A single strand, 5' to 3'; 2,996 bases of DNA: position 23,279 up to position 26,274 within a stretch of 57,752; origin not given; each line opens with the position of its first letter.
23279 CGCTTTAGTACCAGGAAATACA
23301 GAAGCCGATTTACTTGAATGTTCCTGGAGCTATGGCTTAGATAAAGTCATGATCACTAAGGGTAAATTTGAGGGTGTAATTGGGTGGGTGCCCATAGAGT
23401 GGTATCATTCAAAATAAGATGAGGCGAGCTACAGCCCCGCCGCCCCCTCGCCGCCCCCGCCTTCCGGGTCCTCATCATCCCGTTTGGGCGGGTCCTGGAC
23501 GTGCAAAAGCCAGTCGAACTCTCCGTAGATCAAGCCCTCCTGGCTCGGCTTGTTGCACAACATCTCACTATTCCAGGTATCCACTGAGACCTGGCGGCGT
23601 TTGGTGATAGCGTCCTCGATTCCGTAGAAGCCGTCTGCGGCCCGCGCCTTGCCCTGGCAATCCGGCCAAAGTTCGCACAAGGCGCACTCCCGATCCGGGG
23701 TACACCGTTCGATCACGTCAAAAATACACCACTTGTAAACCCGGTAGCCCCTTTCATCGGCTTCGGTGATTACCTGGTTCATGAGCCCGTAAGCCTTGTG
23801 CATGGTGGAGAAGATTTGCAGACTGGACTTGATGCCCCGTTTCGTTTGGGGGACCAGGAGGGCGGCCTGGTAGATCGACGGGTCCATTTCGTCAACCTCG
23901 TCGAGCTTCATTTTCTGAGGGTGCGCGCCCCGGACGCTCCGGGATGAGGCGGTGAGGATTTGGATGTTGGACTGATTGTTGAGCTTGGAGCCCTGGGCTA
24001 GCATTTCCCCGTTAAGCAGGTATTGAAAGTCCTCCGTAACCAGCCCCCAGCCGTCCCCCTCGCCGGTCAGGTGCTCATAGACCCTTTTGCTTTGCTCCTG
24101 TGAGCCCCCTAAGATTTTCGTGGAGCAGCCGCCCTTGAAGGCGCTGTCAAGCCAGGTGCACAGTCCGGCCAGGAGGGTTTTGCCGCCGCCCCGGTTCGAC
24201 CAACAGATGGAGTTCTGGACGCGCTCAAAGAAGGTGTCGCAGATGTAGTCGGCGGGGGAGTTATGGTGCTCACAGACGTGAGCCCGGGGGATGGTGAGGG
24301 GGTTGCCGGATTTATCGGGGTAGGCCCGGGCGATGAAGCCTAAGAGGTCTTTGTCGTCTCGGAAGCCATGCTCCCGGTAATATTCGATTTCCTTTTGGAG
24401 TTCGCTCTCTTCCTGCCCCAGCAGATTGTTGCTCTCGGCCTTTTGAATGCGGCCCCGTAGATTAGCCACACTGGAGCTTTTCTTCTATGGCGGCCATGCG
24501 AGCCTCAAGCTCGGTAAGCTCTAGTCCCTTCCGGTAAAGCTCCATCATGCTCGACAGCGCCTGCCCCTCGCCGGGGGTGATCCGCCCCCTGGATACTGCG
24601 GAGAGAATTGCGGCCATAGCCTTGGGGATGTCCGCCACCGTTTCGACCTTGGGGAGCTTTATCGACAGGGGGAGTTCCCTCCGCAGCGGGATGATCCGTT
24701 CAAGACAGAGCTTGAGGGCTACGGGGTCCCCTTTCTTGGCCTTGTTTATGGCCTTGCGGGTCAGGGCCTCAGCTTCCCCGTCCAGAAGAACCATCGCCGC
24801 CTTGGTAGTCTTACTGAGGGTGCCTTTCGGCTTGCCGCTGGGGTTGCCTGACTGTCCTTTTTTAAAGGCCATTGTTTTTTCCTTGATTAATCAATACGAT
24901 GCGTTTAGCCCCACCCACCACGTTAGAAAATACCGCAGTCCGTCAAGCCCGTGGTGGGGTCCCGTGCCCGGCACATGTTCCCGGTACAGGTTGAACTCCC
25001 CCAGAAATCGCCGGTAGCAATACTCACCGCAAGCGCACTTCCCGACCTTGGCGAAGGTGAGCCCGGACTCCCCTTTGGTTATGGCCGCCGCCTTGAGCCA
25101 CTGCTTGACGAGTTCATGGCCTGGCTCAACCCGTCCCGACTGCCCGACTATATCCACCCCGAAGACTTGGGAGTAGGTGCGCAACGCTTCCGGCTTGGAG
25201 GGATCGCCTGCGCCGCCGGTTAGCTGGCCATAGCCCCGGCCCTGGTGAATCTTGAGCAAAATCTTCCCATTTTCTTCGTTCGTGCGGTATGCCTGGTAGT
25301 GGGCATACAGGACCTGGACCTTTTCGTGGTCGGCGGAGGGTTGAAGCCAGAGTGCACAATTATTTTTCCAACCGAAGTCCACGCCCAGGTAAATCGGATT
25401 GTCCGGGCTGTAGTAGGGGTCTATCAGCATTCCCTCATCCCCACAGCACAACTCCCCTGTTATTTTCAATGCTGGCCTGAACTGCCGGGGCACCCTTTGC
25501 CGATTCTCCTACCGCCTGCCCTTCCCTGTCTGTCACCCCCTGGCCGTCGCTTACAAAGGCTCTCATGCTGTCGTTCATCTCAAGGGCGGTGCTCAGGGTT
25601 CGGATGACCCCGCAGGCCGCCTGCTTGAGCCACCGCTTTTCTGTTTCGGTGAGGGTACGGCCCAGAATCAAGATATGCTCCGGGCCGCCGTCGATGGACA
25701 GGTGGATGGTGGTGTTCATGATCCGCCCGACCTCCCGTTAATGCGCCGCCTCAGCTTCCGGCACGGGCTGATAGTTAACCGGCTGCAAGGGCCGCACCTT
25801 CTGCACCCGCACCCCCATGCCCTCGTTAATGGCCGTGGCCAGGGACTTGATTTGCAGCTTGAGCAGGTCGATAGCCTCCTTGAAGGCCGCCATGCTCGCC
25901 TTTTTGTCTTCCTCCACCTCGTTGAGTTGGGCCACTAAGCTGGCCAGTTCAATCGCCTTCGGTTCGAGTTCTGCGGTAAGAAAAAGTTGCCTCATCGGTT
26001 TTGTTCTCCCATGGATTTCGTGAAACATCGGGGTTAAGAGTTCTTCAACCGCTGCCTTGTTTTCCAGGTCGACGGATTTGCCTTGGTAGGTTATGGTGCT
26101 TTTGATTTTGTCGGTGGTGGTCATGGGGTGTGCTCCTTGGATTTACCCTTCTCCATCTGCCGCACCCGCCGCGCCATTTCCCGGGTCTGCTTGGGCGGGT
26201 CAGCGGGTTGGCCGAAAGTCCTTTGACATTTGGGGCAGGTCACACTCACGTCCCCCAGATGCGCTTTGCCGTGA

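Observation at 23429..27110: Large terminase split into separate ATPase and nuclease ORFs in permuted order, plus a degenerate second nuclease paralog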

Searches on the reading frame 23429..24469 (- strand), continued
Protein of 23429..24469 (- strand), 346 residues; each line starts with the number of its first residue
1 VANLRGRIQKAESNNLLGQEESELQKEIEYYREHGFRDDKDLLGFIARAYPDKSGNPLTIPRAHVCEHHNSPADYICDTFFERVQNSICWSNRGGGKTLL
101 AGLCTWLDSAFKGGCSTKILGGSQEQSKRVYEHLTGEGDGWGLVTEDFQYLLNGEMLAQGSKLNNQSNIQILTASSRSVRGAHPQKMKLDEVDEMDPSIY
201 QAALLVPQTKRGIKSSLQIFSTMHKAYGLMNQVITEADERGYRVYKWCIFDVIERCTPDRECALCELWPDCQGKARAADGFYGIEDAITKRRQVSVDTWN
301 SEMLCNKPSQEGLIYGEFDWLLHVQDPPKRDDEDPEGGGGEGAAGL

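Call 69: search_protein_families(library=pfam, proteins=[L100:21-1094:+, L100:1193-2425:-, L100:3111-4301:+, L100:4354-5181:+, L105:1642-2808:+, L105:3413-4090:+, L105:527-943:-, L105:1552-2145:-], max_evalue=0.001)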
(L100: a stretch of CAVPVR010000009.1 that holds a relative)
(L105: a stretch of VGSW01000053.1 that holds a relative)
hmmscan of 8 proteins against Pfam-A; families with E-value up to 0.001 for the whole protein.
L100:21-1094:+ (357 aa): 2 families
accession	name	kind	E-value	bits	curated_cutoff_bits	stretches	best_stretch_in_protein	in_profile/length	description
PF02806.24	Alpha-amylase_C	-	2.5e-24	85.9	21.2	1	254-351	1-93/95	Alpha amylase, C-terminal all-beta domain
PF00128.31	Alpha-amylase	-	1.8e-07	31.2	22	1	3-210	159-364/446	Alpha amylase, catalytic domain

L100:1193-2425:- (410 aa): 7 families
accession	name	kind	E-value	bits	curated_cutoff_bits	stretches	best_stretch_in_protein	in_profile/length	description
PF00534.26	Glycos_transf_1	-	6.4e-34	117.4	26.4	1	205-341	10-143/172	Glycosyl transferases group 1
PF13439.12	Glyco_transf_4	-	4.2e-33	115.2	28.5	1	15-190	1-169/170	Glycosyltransferase Family 4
PF13692.12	Glyco_trans_1_4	-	7.6e-27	94.7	27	1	211-341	2-127/142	Glycosyl transferases group 1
PF13579.12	Glyco_trans_4_4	-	1.5e-23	84.3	29.7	1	16-186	1-158/158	Glycosyl transferase 4-like domain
PF20706.3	GT4-conflict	-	4.3e-20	72.5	26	1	86-397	76-384/385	Family 4 Glycosyltransferase in conflict systems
PF08323.17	Glyco_transf_5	-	8.1e-11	42.5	22.7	1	91-171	127-226/239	Starch synthase catalytic domain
PF13524.12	Glyco_trans_1_2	-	2.5e-09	37.7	25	1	278-399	34-143/144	Glycosyl transferase-like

L100:3111-4301:+ (396 aa): 1 family
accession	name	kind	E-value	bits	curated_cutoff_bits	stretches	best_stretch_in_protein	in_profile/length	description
PF00589.27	Phage_integrase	-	1.6e-27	96.8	27.1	1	198-363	2-169/172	Phage integrase family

L100:4354-5181:+ (275 aa): 0 families

L105:1642-2808:+ (388 aa): 1 family
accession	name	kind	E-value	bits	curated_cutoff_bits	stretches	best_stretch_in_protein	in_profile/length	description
PF00589.27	Phage_integrase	-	6.5e-32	111.1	27.1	1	195-355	3-170/172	Phage integrase family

L105:3413-4090:+ (225 aa): 1 family
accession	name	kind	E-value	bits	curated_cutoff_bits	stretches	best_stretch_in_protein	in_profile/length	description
PF20109.4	Trans_reg_dom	-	0.0006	20.6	23.8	0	13-38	21-42/60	Proteobacterial transcriptional regulator-like domain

L105:527-943:- (138 aa): 5 families
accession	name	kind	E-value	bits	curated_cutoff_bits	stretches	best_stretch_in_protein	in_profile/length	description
PF15919.11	HicB_lk_antitox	-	8.4e-36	123.3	27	1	4-125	1-123/123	HicB_like antitoxin of bacterial toxin-antitoxin system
PF01402.27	RHH_1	-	1.4e-06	28.5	20.5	1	93-127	1-35/39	Ribbon-helix-helix protein, copG family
PF07878.17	RHH_5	-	2.5e-06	27.6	26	1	92-132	2-42/43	CopG-like RHH_1 or ribbon-helix-helix domain, RHH_5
PF09274.16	ParG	-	0.00039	20.9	21.4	1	81-117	24-60/76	ParG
PF12441.14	CopG_antitoxin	-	0.0006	20.9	28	0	79-123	30-74/79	CopG antitoxin of type II toxin-antitoxin system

L105:1552-2145:- (197 aa): 0 families

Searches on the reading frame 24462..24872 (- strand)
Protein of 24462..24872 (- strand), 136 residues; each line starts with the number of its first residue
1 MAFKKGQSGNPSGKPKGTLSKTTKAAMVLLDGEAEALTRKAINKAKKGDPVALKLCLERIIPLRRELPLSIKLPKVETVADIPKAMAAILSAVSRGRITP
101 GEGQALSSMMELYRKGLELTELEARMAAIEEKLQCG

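Call 3: search_protein_families(library=pfam, proteins=[window:24462-24872:-], max_evalue=0.1)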
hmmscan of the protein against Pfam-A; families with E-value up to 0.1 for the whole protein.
window:24462-24872:- (136 aa): 2 families
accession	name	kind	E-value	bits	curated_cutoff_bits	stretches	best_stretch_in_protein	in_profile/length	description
PF18932.5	DUF5681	-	5e-14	53.1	27.5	1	3-61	5-73/77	Family of unknown function (DUF5681)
PF21011.2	CetZ_C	-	0.099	12.5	21.6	0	21-47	107-133/180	Tubulin-like CetZ, C-terminal domain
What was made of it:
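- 24462..24872 (-): Putative small terminase (DUF5681). It overlaps the ATPase start by 8 nt. Pfam PF18932, E=5e-14 (call 3).
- Checked: terS-like ORF 24462-24872: DUF5681, E=5e-14 (call 3).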

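Call 4: search_protein_families(library=phrogs, proteins=[window:24462-24872:-], max_evalue=0.01)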
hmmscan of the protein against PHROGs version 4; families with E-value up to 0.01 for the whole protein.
window:24462-24872:- (136 aa): 3 families
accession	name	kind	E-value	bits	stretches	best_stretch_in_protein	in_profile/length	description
phrog_4114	-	unknown function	4.5e-06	27.7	1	3-35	10-43/123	-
phrog_9747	-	unknown function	6.9e-06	27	1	35-133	45-142/147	-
phrog_26239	-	unknown function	0.0041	18.5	0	3-22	21-38/146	-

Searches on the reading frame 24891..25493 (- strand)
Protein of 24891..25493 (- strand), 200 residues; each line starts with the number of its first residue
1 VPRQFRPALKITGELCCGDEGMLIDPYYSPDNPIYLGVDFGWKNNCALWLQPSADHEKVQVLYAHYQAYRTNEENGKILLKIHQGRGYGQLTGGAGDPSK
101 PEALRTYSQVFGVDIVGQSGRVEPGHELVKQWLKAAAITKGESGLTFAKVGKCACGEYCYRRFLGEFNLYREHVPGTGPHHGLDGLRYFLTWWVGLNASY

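Call 3: search_protein_families(library=pfam, proteins=[window:24891-25493:-], max_evalue=0.1)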
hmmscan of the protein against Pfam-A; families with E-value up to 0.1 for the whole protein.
window:24891-25493:- (200 aa): 0 families

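Call 4: search_protein_families(library=phrogs, proteins=[window:24891-25493:-], max_evalue=0.01)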
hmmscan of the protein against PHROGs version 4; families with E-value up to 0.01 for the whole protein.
window:24891-25493:- (200 aa): 1 family
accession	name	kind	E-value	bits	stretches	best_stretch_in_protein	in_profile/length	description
phrog_5653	-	head and packaging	0.00013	22.8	1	25-140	22-134/199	terminase large subunit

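Call 23: find_homologous_proteins(query=window:24891-25493:-)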
Query window:24891-25493:- (200 aa): 22 proteins with E <= 0.001 among 139 candidates.
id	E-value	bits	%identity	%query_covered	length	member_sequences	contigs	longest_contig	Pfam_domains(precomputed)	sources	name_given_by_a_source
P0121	4.3e-110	385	90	88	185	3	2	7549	-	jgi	jgi:hypothetical protein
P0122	1.1e-62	230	60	87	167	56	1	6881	-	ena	-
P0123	1.3e-62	229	61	86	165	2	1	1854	-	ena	-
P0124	2.7e-61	225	60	87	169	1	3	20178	-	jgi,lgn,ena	-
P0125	3.1e-61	225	57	87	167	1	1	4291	-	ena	-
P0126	4.6e-61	224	58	87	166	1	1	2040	-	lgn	-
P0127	3.7e-59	218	57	86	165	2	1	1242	-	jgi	-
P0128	1.0e-57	213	60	84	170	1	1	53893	-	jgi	jgi:hypothetical protein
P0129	1.9e-57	212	57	87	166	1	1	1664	-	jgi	jgi:hypothetical protein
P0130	9.6e-57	210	56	86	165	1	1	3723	-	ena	-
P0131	2.9e-56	209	56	86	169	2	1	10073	-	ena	-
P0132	6.8e-56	207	54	93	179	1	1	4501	-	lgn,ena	-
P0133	3.2e-54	202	56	87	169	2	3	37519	-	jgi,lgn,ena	-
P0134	4.0e-54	202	55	87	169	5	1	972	-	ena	-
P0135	5.9e-53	198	54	87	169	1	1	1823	-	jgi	jgi:hypothetical protein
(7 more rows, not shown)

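Call 43: search_solved_structures(query=A2, max_evalue=10, show_alignments=1)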
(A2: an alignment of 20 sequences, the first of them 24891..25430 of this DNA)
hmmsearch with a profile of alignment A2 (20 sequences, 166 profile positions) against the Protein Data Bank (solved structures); distinct sequences matched with E-value up to 10: 5.
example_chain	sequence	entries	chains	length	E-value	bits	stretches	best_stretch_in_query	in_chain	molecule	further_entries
4v3p_SV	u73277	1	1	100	0.24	14.3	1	99-145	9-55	40S ribosomal protein S25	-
2h29_A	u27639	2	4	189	0.25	14.3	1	7-60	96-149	Probable nicotinate-nucleotide adenylyltransferase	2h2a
4v7e_BZ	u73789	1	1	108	0.29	14.1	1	99-145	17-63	40S ribosomal protein S25E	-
8ip8_ta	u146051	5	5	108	0.31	14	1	98-145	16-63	40S ribosomal protein eS25 | 40S ribosomal protein S25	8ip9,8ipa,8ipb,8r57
5opt_a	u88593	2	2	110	1.6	11.7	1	96-145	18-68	Ribosomal protein S25, putative | 40S ribosomal protein S25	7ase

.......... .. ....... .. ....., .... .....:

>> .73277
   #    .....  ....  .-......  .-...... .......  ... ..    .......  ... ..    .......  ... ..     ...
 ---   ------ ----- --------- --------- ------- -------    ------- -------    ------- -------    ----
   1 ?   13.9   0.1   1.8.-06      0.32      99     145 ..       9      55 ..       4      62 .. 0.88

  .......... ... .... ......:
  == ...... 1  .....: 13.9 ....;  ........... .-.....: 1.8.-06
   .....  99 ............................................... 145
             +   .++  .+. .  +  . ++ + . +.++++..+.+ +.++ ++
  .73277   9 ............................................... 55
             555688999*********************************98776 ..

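Call 54: predict_structure(alignment_id=A2)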
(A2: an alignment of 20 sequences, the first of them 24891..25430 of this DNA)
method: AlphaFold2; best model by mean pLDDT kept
length: 179 residues; sequences in the alignment: 20
mean_pLDDT: 88.3   pTM: 0.86
mean pLDDT of the five models: 88.3, 86.9, 86.7, 86.6, 86.1
residues with pLDDT >= 90: 113; 70-90: 53; 50-70: 12; < 50: 1
segments of 3 or more residues with pLDDT < 50: none
pLDDT, mean of each block of 10 residues (from residue 1): 83 94 89 95 87 95 94 94 97 89 89 95 87 79 81 71 93 77
secondary structure, 60 per line:
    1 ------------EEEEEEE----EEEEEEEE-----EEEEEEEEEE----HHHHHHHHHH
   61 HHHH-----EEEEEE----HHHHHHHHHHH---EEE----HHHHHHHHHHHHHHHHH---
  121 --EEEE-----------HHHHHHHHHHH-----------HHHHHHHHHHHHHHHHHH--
elements in order: E13-19 E24-31 E37-46 H51-64 E70-75 H80-90 E94-96 H101-117 E123-126 H138-148 H160-177

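Call 57: fold_search(model_id=the predicted structure, library=pdb)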
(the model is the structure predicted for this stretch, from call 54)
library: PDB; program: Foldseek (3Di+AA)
matches with E <= 10: 1492; with E <= 0.001: 12
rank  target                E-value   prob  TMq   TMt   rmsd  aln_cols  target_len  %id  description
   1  5oe8_B                3.7e-06  1.00  0.64  0.30   8.2       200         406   14  Structure of large terminase from the thermophilic bacteriophage D6E (Crystal form 2) (released 2017-10-11)
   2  5oe9_A                8.1e-06  1.00  0.65  0.31   7.3       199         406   14  Structure of large terminase from the thermophilic bacteriophage D6E in complex with sulfate (Crystal form 2) (released 2017-10-11)
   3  5m1f                  8.1e-06  1.00  0.49  0.48   9.4       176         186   12  Crystal structure of the large terminase nuclease from thermophilic phage G20c (released 2016-10-26)
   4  2wc9                  8.6e-06  1.00  0.55  0.56   5.5       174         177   14  Crystal structure of the g2p (large terminase) nuclease domain from the bacteriophage SPP1 with bound Mn (released 2009-03-24)
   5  2wbn                  2.3e-05  1.00  0.55  0.55   5.6       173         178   13  Crystal structure of the g2p (large terminase) nuclease domain from the bacteriophage SPP1 (released 2009-03-24)
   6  5m1k_A                4.9e-05  1.00  0.55  0.52   5.0       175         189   14  Crystal structure of the large terminase nuclease from thermophilic phage G20c with bound Magnesium (released 2016-10-26)
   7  5m1o_A                5.6e-05  1.00  0.56  0.54   4.8       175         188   14  Crystal structure of the large terminase nuclease from thermophilic phage G20c with bound Cobalt (released 2016-10-26)
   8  4dkw_A                7.3e-05  1.00  0.62  0.58   4.1       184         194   16  Structure of P22 Large terminase nuclease domain (released 2012-06-27)
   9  8dgc_E                7.0e-04  1.00  0.53  0.21   5.0       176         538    8  Avs3 bound to phage PhiV-1 terminase (released 2022-08-03)
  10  4isf                  7.0e-04  0.54  0.21  0.11  15.3       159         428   12  Human glucokinase in complex with novel activator (2S)-3-cyclohexyl-2-(6-fluoro-2,4-dioxo-1,4-dihydroquinazolin-3(2H)-yl (released 2013-03-20)
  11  5v4w                  8.5e-04  0.99  0.36  0.18   8.0       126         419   12  Human glucokinase in complex with novel indazole activator. (released 2017-05-31)
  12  4isg                  9.7e-04  0.96  0.33  0.17   8.5       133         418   14  Human glucokinase in complex with novel activator (2S)-3-cyclohexyl-2-[4-(methylsulfonyl)-2-oxopiperazin-1-yl]-N-(1,3-th (released 2013-03-20)
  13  4ise                  1.0e-03  0.93  0.31  0.16   9.0       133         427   10  Human glucokinase in complex with novel activator (2S)-3-cyclohexyl-2-(6-fluoro-4-oxoquinazolin-3(4H)-yl)-N-(1,3-thiazol (released 2013-03-20)
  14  3ezk_A                1.2e-03  1.00  0.62  0.23   3.7       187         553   11  Bacteriophage T4 gp17 motor assembly based on crystal structures and cryo-EM reconstructions (released 2009-01-13)
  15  4ld0_A                1.3e-03  1.00  0.49  0.54   5.5       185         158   12  T. thermophilus RuvC in complex with Holliday junction substrate (released 2013-09-04)
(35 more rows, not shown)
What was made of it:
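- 24891..25430 (-): nucA (TerL-C): stand-alone terminase nuclease domain (179 aa). The top Foldseek hits are the D6E, G20c, SPP1 and P22 terminase nucleases (calls 54, 57).
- The fold search also lists RuvC and poxvirus resolvases at lower rank (call 57).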

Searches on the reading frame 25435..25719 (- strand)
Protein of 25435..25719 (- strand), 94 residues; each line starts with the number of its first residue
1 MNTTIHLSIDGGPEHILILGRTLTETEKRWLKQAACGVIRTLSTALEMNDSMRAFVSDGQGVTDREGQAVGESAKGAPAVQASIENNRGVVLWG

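Call 3: search_protein_families(library=pfam, proteins=[window:25435-25719:-], max_evalue=0.1)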
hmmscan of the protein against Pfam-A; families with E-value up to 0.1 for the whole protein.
window:25435-25719:- (94 aa): 0 families

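Call 4: search_protein_families(library=phrogs, proteins=[window:25435-25719:-], max_evalue=0.01)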
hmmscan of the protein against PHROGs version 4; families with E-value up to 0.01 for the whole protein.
window:25435-25719:- (94 aa): 0 families

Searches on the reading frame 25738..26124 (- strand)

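Call 3: search_protein_families(library=pfam, proteins=[window:25738-26124:-], max_evalue=0.1)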
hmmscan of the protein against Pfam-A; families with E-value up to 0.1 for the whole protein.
window:25738-26124:- (128 aa): 1 family
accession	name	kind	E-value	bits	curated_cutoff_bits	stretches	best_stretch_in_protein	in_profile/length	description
PF16620.10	23ISL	-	0.039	14.6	25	1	6-75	74-143/146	Unstructured linker between I-set domains 2 and 3 on MYLCK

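Call 4: search_protein_families(library=phrogs, proteins=[window:25738-26124:-], max_evalue=0.01)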
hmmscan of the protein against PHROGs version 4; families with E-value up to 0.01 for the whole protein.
window:25738-26124:- (128 aa): 1 family
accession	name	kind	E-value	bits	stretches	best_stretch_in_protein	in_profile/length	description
phrog_12688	-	unknown function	0.0011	19.8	1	48-102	34-88/142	-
